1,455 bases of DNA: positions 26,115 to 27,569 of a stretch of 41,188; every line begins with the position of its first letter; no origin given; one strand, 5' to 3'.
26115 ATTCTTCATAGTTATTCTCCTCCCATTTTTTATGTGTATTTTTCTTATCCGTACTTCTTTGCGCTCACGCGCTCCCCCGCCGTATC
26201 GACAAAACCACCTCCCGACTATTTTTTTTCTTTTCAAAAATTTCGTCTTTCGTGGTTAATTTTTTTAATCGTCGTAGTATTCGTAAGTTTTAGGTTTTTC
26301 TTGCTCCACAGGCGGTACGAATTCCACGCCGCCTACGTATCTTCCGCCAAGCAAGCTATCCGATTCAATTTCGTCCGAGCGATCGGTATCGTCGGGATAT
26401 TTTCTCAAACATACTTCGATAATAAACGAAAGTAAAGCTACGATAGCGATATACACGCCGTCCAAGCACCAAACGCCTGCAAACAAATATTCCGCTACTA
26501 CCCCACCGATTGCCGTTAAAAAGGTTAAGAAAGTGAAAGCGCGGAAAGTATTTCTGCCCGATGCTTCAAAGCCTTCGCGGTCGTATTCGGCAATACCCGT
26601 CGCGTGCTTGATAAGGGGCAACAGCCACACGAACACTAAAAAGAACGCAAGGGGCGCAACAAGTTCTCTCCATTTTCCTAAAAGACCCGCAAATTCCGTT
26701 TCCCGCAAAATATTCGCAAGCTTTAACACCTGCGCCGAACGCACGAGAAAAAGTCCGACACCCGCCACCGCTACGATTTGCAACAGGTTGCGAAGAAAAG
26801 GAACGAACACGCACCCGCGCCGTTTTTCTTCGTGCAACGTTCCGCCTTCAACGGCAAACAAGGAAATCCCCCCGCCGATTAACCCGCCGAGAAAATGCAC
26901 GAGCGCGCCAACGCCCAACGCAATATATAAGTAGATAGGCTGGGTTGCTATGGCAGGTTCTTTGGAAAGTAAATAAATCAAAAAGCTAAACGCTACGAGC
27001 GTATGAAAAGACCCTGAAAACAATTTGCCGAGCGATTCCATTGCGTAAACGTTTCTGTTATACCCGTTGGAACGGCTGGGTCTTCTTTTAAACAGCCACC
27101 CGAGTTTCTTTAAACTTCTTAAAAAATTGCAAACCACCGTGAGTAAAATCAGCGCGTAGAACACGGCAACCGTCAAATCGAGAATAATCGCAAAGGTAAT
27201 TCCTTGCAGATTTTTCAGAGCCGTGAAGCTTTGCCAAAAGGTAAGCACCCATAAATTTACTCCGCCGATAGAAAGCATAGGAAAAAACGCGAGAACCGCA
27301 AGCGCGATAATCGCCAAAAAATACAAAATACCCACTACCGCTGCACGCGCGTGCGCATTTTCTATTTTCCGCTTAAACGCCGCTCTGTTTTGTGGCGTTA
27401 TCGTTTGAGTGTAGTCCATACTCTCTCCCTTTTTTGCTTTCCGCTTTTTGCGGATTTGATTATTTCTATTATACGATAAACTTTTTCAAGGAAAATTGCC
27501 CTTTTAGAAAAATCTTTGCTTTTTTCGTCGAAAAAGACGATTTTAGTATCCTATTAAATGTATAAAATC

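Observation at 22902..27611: Operon of three deeply diverged paralogs of an unrecognised ~8-TM membrane-protein family, convergent on spoIIE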

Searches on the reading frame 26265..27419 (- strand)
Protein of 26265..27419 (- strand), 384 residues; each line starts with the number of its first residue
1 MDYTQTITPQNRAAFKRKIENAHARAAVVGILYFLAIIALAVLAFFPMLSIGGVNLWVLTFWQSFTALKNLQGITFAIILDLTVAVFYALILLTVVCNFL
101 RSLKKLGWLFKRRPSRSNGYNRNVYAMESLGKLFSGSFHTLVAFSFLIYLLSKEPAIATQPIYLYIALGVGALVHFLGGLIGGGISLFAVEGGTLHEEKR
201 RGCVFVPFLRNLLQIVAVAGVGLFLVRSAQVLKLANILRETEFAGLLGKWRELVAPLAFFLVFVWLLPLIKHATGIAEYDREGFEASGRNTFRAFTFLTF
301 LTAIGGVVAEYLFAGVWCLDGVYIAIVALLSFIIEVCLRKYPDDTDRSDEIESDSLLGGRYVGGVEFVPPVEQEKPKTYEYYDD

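Call 3: search_protein_families(library=pfam, proteins=[window:26265-27419:-], max_evalue=1)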
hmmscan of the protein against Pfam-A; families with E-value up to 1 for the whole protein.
window:26265-27419:- (384 aa): 0 families

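Call 4: search_protein_families(library=ncbifam, proteins=[window:26265-27419:-], max_evalue=1)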
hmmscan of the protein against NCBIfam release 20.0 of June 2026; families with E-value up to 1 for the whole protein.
window:26265-27419:- (384 aa): 0 families

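Call 6: find_homologous_proteins(query=window:26265-27419:-)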
Query window:26265-27419:- (384 aa): 19 proteins with E <= 0.001 among 8000 candidates.
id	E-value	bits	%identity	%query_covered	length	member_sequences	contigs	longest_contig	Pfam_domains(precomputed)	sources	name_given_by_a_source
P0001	5.0e-247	837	99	100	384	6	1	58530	-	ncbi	-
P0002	5.1e-217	739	85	100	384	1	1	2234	-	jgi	-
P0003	2.3e-209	713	82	100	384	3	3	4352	-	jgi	-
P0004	2.8e-189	647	73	100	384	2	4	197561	-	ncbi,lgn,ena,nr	ncbi:MAG: hypothetical protein IJ506_00180 [Clostridia bacterium]|nr:hypothetical protein [Clostridi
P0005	2.3e-144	500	58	97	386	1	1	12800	-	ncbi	-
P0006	2.5e-102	361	51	83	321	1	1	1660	-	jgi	jgi:hypothetical protein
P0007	3.2e-92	328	47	91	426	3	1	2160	-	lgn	-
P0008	7.1e-91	323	45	97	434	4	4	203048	-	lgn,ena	-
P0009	1.0e-85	306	48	85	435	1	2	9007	-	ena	-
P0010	5.3e-63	232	36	99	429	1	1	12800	-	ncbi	-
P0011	1.2e-53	201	41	82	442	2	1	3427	-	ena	-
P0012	4.0e-51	193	40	81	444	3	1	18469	-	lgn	-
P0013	1.2e-50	191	40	82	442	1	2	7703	-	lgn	-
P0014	3.5e-47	180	36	89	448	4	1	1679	-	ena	-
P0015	5.9e-47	179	36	89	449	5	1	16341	-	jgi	-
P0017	2.6e-42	164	35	89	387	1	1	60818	-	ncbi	-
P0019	6.8e-32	129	33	84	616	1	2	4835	-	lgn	-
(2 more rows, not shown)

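Call 7: search_solved_structures(query=A1, max_evalue=10)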
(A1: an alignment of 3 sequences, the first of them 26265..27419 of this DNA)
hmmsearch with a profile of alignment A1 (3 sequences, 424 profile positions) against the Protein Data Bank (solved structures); distinct sequences matched with E-value up to 10: 1.
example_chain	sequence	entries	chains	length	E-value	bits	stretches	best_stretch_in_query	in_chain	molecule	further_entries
6u8y_B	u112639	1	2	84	3.7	9.4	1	48-119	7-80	Monovalent cation/H+ antiporter subunit F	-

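Call 12: find_encoding_contigs(protein=P0004, flank=10000, max_places=3)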
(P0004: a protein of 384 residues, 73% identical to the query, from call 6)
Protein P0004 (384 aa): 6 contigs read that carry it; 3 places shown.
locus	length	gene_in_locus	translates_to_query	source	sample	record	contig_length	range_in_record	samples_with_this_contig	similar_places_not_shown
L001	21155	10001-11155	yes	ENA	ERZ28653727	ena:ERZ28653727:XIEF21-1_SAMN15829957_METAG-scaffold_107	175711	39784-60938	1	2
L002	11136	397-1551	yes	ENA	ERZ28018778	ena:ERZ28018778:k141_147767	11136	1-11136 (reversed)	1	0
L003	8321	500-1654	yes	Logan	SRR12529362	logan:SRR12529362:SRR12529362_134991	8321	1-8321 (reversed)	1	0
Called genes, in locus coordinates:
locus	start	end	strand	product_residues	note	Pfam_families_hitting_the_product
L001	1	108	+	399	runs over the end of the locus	-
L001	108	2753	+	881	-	PF12846:AAA_10 (weak), PF19044:P-loop_TraG, PF01935:DUF87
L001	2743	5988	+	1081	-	-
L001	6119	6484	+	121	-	PF14198:TnpV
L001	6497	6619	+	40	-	-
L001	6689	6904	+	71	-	-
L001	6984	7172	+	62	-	-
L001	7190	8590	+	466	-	PF14659:Phage_int_SAM_3, PF00589:Phage_integrase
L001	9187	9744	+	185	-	PF00719:Pyrophosphatase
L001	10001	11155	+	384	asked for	-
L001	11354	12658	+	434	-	-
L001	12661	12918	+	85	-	-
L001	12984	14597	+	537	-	-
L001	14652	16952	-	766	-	PF19732:SpoIIE_N, PF07228:SpoIIE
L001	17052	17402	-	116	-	PF02452:PemK_toxin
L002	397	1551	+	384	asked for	-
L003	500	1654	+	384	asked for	-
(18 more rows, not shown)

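Call 13: find_encoding_contigs(protein=P0008, flank=10000, max_places=3)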
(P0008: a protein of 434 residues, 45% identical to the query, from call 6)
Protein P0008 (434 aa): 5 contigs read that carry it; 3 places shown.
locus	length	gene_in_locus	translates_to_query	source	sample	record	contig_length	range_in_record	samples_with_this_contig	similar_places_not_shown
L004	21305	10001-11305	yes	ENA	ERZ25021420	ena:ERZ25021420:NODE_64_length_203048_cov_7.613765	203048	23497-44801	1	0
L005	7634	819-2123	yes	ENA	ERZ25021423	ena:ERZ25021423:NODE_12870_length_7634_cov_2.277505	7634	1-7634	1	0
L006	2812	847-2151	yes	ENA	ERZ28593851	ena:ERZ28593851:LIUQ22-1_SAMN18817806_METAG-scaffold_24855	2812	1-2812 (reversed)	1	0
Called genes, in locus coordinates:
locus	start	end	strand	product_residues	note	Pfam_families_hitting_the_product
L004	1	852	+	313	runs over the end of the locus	PF01370:Epimerase, PF04321:RmlD_sub_bind (weak), PF16363:GDP_Man_Dehyd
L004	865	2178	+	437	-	PF00483:NTP_transferase, PF01050:MannoseP_isomer, PF07883:Cupin_2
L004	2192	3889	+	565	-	PF02878:PGM_PMM_I, PF02879:PGM_PMM_II, PF00408:PGM_PMM_IV (faint), PF02880:PGM_PMM_III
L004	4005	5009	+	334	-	PF00849:PseudoU_synth_2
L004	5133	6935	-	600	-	PF07969:Amidohydro_3 (faint), PF01979:Amidohydro_1, PF13382:Adenine_deam_C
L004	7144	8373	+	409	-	PF07690:MFS_1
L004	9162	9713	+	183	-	PF00719:Pyrophosphatase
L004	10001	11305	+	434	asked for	-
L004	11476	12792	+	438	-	-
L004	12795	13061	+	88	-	-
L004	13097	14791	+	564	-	-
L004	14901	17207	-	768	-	PF19732:SpoIIE_N, PF07228:SpoIIE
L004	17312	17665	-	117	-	PF02452:PemK_toxin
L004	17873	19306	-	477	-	PF00342:PGI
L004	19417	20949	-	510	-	PF01943:Polysacc_synt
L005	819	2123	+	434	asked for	-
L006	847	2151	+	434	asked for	-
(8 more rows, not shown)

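Call 14: find_encoding_contigs(protein=P0017, flank=10000, max_places=3)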
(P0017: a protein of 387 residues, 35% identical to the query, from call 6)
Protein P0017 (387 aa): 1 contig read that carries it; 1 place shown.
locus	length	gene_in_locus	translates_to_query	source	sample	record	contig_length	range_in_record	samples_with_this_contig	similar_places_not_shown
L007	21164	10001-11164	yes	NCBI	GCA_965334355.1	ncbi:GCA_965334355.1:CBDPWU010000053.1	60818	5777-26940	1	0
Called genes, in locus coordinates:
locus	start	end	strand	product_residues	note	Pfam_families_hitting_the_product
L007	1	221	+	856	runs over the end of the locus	PF13320:GH123_cat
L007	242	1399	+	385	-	-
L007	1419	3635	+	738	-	-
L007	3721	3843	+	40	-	-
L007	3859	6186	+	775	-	-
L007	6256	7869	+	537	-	PF00728:Glyco_hydro_20, PF18088:Glyco_H_20C_C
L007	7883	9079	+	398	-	PF01204:Trehalase, PF22422:MGH1-like_GH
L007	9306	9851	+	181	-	PF00719:Pyrophosphatase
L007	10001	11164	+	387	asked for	-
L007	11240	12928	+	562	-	-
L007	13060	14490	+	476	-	PF00587:tRNA-synt_2b, PF03129:HGTP_anticodon, PF09180:ProRS-C_1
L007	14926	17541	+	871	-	-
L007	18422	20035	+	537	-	-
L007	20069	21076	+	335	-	PF00493:MCM (weak), PF20030:bpMoxR, PF00004:AAA (weak), PF07726:AAA_3, PF07728:AAA_5, PF17863:AAA_lid_2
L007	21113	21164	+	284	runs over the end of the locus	PF01882:DUF58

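Call 15: find_encoding_contigs(protein=P0012, flank=10000, max_places=2)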
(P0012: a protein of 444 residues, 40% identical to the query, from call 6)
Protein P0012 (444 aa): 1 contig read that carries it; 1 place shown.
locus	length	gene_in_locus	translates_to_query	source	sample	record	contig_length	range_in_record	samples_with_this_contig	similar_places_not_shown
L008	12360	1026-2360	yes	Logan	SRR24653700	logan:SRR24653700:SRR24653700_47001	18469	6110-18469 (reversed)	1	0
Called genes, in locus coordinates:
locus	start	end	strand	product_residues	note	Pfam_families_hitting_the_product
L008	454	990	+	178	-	PF00719:Pyrophosphatase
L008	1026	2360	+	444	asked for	-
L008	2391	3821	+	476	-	PF00587:tRNA-synt_2b, PF03129:HGTP_anticodon, PF09180:ProRS-C_1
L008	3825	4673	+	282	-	PF01381:HTH_3, PF12844:HTH_19, PF13560:HTH_31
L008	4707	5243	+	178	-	-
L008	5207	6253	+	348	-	PF00217:ATP-gua_Ptrans, PF27454:McsB_C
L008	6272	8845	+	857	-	PF02861:Clp_N (weak), PF00004:AAA, PF05621:TniB (weak), PF17871:AAA_lid_9, PF00004:AAA, PF07724:AAA_2, PF07728:AAA_5, PF10431:ClpB_D2-small, +7 more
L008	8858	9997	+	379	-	PF01264:Chorismate_synt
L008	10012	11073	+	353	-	PF13685:Fe-ADH_2 (weak), PF01761:DHQ_synthase, PF24621:DHQS_C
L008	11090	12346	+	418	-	PF00275:EPSP_synthase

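Call 16: find_encoding_contigs(protein=P0015, flank=10000, max_places=2)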
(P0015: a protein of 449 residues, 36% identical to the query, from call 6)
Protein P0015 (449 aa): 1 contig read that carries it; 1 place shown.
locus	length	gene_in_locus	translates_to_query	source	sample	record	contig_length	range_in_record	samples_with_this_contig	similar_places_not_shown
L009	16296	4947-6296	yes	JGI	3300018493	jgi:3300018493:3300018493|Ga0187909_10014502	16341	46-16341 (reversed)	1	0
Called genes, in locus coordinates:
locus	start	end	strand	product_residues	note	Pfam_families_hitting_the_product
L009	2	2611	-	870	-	?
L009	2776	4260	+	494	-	PF00144:Beta-lactamase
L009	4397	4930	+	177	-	PF00719:Pyrophosphatase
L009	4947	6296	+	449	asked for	-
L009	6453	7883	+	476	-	PF00587:tRNA-synt_2b, PF03129:HGTP_anticodon, PF09180:ProRS-C_1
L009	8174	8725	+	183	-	-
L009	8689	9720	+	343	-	PF00217:ATP-gua_Ptrans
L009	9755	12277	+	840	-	PF00004:AAA, PF23569:NBD_SMAX1 (weak), PF17871:AAA_lid_9, PF00004:AAA, PF07724:AAA_2, PF07728:AAA_5, PF13401:AAA_22 (weak), PF10431:ClpB_D2-small, +7 more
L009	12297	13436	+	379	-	PF01264:Chorismate_synt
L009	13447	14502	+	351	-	PF13685:Fe-ADH_2 (weak), PF01761:DHQ_synthase, PF24621:DHQS_C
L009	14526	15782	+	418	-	PF00275:EPSP_synthase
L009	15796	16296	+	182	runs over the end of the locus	?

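Call 17: find_encoding_contigs(protein=P0019, flank=10000, max_places=2)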
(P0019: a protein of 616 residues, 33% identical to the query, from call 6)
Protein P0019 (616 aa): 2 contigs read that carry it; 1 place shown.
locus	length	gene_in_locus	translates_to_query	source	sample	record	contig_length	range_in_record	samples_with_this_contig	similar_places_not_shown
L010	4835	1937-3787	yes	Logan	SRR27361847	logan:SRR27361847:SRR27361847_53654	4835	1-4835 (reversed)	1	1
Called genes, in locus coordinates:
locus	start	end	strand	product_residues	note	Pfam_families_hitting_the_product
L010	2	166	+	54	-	?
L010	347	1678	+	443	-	-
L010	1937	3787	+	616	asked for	-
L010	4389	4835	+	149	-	?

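Call 18: find_encoding_contigs(protein=P0005, flank=10000, max_places=2)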
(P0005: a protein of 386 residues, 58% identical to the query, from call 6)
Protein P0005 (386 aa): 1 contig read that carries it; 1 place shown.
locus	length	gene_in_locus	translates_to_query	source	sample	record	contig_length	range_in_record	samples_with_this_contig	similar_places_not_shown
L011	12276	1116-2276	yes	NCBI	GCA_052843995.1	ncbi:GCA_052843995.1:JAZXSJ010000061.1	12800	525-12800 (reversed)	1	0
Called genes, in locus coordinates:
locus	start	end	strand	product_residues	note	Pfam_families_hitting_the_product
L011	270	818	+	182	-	PF00719:Pyrophosphatase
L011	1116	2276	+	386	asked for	-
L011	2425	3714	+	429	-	-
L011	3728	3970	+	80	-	-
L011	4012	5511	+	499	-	-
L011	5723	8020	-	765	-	PF19732:SpoIIE_N, PF07228:SpoIIE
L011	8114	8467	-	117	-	PF02452:PemK_toxin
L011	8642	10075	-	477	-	PF00342:PGI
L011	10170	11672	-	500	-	PF01554:MatE, PF01943:Polysacc_synt, PF13440:Polysacc_synt_3 (weak), PF16933:PelG (weak)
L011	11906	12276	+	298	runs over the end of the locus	?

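Call 19: predict_structure(alignment_id=A2)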
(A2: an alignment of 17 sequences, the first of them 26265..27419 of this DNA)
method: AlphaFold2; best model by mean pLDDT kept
length: 384 residues; sequences in the alignment: 17
mean_pLDDT: 76.5   pTM: 0.76
mean pLDDT of the five models: 76.5, 74.4, 73.8, 73.5, 73.2
residues with pLDDT >= 90: 130; 70-90: 136; 50-70: 67; < 50: 51
segments of 3 or more residues with pLDDT < 50: 1-3, 283-287, 345-384
pLDDT, mean of each block of 10 residues (from residue 1): 50 79 91 94 76 61 62 73 85 93 89 62 88 93 89 59 79 91 83 73 80 92 92 88 80 93 94 76 55 93 96 91 97 86 49 36 30 30 28
secondary structure, 60 per line:
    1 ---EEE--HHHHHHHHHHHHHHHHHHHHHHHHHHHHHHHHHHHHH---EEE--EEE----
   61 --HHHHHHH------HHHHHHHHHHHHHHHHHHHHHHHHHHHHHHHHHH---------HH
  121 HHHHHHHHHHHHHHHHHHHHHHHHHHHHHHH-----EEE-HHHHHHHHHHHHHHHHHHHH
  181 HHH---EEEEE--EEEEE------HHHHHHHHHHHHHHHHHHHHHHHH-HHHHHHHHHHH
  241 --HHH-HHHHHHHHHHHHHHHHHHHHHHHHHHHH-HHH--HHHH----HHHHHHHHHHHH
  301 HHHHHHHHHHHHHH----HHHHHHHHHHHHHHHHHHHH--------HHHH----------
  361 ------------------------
elements in order: E4-6 H9-45 E49-51 E54-56 H63-69 H76-109 H119-151 E157-159 H161-183 E187-191 E194-198 H205-228 H230-240 H247-274 H281-284 H289-314 H319-338 H347-350

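Call 26: fold_search(model_id=the predicted structure, library=pdb)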
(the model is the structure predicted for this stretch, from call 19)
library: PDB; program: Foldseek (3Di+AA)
matches with E <= 10: 355; with E <= 0.001: 0
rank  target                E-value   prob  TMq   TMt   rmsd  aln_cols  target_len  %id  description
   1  7w2z_R                1.7e-01  0.30  0.17  0.20  24.0       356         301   11  Cryo-EM structure of the ghrelin-bound human ghrelin receptor-Go complex (released 2022-01-19)
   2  7f1q_R                2.1e-01  0.33  0.20  0.20  17.6       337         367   13  Cryo-EM structure of the chemokine receptor CCR5 in complex with MIP-1a and Gi (released 2021-07-14)
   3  8iy5_R                2.9e-01  0.23  0.18  0.20  22.3       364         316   13  ETB-Gi complex bound to endothelin-1 (released 2023-08-16)
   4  9d3g_A                2.9e-01  0.13  0.14  0.14  29.2       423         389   11  Cryo-EM structure of CCR6 bound by SQA1 and OXM1 (released 2024-09-11)
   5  6to7_B                3.1e-01  0.16  0.16  0.19  22.0       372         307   13  Crystal structure of the Orexin-1 receptor in complex with suvorexant at 2.29 A resolution (released 2020-01-01)
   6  4z36                  3.4e-01  0.20  0.19  0.19  25.8       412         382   11  Crystal Structure of Human Lysophosphatidic Acid Receptor 1 in complex with ONO-3080573 (released 2015-06-03)
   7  8ipq_A                3.7e-01  0.25  0.17  0.14  31.4       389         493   13  Cryo-EM structure of heme transporter CydDC from Mycobacterium smegmatis in the inward facing apo state (released 2023-06-14)
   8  8xvi_R                3.9e-01  0.12  0.15  0.17  20.3       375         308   12  Cryo-EM structure of ETAR bound with Endothelin1 (released 2024-08-28)
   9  8jsr_R                4.1e-01  0.15  0.15  0.18  17.9       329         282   14  Cryo-EM structure of the anamorelin-bound ghrelin receptor and Gq complex (released 2025-01-22)
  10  4z35                  4.2e-01  0.16  0.17  0.17  27.1       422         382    9  Crystal Structure of Human Lysophosphatidic Acid Receptor 1 in complex with ONO-9910539 (released 2015-06-03)
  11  8zjd_R                4.4e-01  0.12  0.14  0.17  17.8       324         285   10  Cryo-EM structure of kisspeptin receptor bound to KP-10 (released 2024-07-03)
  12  6os9_R                4.6e-01  0.13  0.16  0.18  19.7       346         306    8  human Neurotensin Receptor 1 (hNTSR1) - Gi1 Protein Complex in canonical conformation (C state) (released 2019-07-10)
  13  8tpq_A                4.6e-01  0.10  0.14  0.11  24.0       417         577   10  nhTMEM16 A444P mutant in lipid nanodiscs with MSP1E3 scaffold protein in the presence of Ca2+ (long TM6) (released 2024-05-08)
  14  8w1a_B                5.0e-01  0.10  0.13  0.16  24.2       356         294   13  Cryo-EM Structure of KSHV ORF74 Apo Dimer at 2.8A (released 2025-08-27)
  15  7xk8_R                5.5e-01  0.12  0.15  0.17  17.3       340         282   13  Cryo-EM structure of the Neuromedin U receptor 2 (NMUR2) in complex with G Protein and its endogeneous Peptide-Agonist (released 2023-02-22)
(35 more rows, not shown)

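Call 30: find_related_loci(query=A2, collection=genome_contigs, flank=8000)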
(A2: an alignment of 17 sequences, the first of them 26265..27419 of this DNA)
Query A2 (384 aa) in genome_contigs; peptide patterns used: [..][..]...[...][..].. (x = any residue, [..] = any of these).
45 stretches matched a pattern; 25 encode a relative of the query (tblastn E <= 1e-3); 25 distinct loci.
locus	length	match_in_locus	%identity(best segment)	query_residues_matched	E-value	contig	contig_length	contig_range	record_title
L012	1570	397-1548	73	1-384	0e+0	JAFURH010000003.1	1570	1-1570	MAG: Clostridia bacterium isolate RGIG4754 Roe_deer_Rectum.Co__c37945, whole genome shotgun sequence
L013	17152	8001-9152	73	1-384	0e+0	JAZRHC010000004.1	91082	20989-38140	MAG: Candidatus Scatosoma sp. isolate T1900045485_YK20190179.MAGScoT_cleanbin_000006 SGB_7340_k141_2160303, whole genome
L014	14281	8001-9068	48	8-357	1e-92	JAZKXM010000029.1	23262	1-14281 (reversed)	MAG: Candidatus Scatosoma sp. isolate T1900045118_TC20190112.MAGScoT_cleanbin_000027 SGB_4821_k141_3018210, whole genome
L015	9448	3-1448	39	5-384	9e-68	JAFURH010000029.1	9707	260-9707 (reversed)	MAG: Clostridia bacterium isolate RGIG4754 Roe_deer_Rectum.Co__c455462, whole genome shotgun sequence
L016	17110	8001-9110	36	2-354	4e-62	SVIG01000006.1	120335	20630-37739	MAG: Clostridiales bacterium isolate SIG403 NODE_3525_length_120335_cov_8.776421, whole genome shotgun sequence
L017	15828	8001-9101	37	3-353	6e-62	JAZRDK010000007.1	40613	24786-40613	MAG: Candidatus Scatosoma sp. isolate T1900045506_YK20190200.MAGScoT_cleanbin_000044 SGB_7535_k141_1530808, whole genome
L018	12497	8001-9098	35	5-354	7e-61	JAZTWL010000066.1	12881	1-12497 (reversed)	MAG: Candidatus Scatosoma sp. isolate T1900045333_YK20190022.MAGScoT_cleanbin_000046 SGB_6556_k141_2651690, whole genome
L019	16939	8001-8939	41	2-313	2e-59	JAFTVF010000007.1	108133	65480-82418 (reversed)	MAG: Clostridia bacterium isolate RGIG4180 Roe_deer_Colon-2__c870, whole genome shotgun sequence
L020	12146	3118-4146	39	10-353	2e-59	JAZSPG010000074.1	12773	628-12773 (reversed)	MAG: Candidatus Scatosoma sp. isolate T1900044546_TS20190012.MAGScoT_cleanbin_000035 SGB_147_k141_1176315, whole genome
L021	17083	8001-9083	34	3-374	5e-59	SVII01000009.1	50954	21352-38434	MAG: Clostridiales bacterium isolate SIG405 NODE_15502_length_50954_cov_2.534440, whole genome shotgun sequence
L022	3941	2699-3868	35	2-372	6e-57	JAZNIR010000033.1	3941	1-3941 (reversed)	MAG: Candidatus Scatosoma sp. isolate T1900044684_TS20190150.MAGScoT_cleanbin_000025 SGB_1711_k141_2040360, whole genome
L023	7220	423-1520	34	10-379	9e-54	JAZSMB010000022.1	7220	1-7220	MAG: Candidatus Scatosoma sp. isolate T1900044555_TS20190021.MAGScoT_cleanbin_000094 SGB_296_k141_1203952, whole genome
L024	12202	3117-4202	38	13-355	6e-53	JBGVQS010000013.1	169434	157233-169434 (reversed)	MAG: Candidatus Scatosoma sp. isolate fecal_MAG_159 fecal_MAG_159_contig_0013, whole genome shotgun sequence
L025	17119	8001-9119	36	13-381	2e-51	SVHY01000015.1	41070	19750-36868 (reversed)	MAG: Clostridiales bacterium isolate SIG396 NODE_21043_length_41070_cov_2.139755, whole genome shotgun sequence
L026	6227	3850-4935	36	8-348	1e-51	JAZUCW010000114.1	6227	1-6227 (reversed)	MAG: Candidatus Scatosoma sp. isolate T1900045312_YK20190001.MAGScoT_cleanbin_000047 SGB_6234_k141_1850783, whole genome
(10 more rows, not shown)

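Call 32: search_protein_representatives(alignment_id=A2)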
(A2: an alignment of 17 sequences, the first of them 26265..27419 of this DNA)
Query: 17 sequences, 400 profile positions. Proteins with E-value up to 0.001 (for the whole library): 280; up to 1e-10: 246; up to 1e-30: 208. The best 150 are listed.
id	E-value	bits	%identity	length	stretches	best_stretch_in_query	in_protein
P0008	2.4e-156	536.9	-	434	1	1-393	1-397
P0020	1.9e-146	504.3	-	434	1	6-390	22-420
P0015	6.0e-145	499.4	-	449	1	1-381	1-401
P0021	1.4e-138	478.4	-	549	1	1-390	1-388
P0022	5.6e-137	473.1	-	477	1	1-370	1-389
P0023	8.7e-137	472.5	-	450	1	1-362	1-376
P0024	2.2e-132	458.0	-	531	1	1-391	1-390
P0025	1.1e-129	449.1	-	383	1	1-375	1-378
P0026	1.9e-128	445.1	-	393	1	3-363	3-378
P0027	2.1e-128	444.9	-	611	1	1-387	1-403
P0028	1.5e-126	438.8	-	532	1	1-377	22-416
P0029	3.7e-125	434.2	-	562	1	1-377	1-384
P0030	7.1e-125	433.3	-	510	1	1-377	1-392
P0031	3.8e-124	430.9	-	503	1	1-392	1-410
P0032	5.5e-123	427.1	-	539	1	1-384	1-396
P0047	3.2e-110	385.0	-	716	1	1-358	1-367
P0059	9.6e-106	370.3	-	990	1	1-351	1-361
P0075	3.9e-100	351.8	-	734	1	1-352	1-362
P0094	3.7e-94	332.1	-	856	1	1-362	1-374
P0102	2.4e-91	322.9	-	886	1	1-360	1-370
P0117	1.2e-87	310.7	-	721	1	10-363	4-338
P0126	6.4e-83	295.1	-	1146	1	1-353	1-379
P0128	6.1e-82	291.9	-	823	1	1-360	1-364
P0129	8.1e-82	291.5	-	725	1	1-388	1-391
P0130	4.3e-81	289.1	-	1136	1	1-354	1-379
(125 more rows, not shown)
